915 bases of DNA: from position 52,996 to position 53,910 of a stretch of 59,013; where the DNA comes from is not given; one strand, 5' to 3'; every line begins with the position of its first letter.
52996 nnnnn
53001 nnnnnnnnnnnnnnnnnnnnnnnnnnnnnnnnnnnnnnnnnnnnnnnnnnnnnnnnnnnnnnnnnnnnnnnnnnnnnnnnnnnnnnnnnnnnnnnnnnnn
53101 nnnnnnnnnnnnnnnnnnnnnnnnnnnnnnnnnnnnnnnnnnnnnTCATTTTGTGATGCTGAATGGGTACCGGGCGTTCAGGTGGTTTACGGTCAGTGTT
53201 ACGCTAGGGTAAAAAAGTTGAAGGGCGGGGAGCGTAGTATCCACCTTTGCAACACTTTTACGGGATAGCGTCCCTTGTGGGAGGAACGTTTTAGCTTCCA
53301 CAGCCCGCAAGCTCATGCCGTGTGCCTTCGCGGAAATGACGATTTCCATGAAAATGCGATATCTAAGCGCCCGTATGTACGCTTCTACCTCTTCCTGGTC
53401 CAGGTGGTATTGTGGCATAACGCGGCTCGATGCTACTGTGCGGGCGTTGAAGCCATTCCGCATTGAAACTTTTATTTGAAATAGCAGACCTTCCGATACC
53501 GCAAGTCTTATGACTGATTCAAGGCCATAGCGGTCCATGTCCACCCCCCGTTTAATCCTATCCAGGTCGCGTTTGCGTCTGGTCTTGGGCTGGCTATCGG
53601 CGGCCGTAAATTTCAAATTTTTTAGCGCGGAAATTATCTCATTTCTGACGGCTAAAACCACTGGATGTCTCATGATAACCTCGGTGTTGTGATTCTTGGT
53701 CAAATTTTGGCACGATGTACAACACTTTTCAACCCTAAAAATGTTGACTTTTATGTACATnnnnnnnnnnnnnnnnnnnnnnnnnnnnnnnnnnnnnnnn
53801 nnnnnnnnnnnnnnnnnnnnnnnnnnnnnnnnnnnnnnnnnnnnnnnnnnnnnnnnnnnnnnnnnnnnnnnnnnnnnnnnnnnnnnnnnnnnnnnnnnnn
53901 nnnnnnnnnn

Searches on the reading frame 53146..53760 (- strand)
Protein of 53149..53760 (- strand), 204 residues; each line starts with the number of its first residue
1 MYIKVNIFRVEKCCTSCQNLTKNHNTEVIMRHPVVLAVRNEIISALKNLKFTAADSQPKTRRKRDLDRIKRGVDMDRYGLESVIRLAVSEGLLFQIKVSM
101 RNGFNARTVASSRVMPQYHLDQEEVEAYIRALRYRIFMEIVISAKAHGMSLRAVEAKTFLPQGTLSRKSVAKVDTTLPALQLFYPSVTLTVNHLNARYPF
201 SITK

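Call 54: search_protein_families(library=pfam, max_evalue=0.01, proteins=[window:53149-53760:-])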
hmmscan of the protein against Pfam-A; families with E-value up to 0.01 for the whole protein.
seq(204 aa): 0 families

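Call 55: search_protein_families(library=phrogs, max_evalue=0.001, proteins=[window:53149-53760:-])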
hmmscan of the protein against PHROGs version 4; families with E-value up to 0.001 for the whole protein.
seq(204 aa): 0 families

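Call 75: search_protein_families(library=ncbifam, max_evalue=0.01, proteins=[window:53149-53673:-])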
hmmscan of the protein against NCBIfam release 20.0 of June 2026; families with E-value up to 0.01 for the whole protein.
seq(175 aa): 0 families

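Call 78: search_solved_structures(query=window:53149-53673:-, max_evalue=1)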
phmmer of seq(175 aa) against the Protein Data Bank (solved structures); distinct sequences matched with E-value up to 1: 0.

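Call 86: predict_structure(protein=window:53146-53673:-)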
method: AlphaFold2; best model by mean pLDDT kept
length: 175 residues; sequences in the alignment: 1
mean_pLDDT: 46.1   pTM: 0.41
mean pLDDT of the five models: 46.1, 41.2, 38.4, 33.4, 30.9
residues with pLDDT >= 90: 0; 70-90: 0; 50-70: 75; < 50: 100
segments of 3 or more residues with pLDDT < 50: 1-49, 72-77, 121-156, 167-170, 172-175
pLDDT, mean of each block of 10 residues (from residue 1): 28 35 32 43 40 58 60 49 55 62 62 56 40 34 35 43 52 48
secondary structure, 60 per line:
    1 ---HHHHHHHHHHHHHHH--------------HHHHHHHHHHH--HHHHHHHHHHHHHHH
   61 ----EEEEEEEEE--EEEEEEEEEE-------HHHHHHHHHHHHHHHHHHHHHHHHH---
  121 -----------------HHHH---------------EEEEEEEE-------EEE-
elements in order: H4-18 H33-43 H46-60 E65-73 E76-85 H93-117 H138-141 E157-164 E172-174
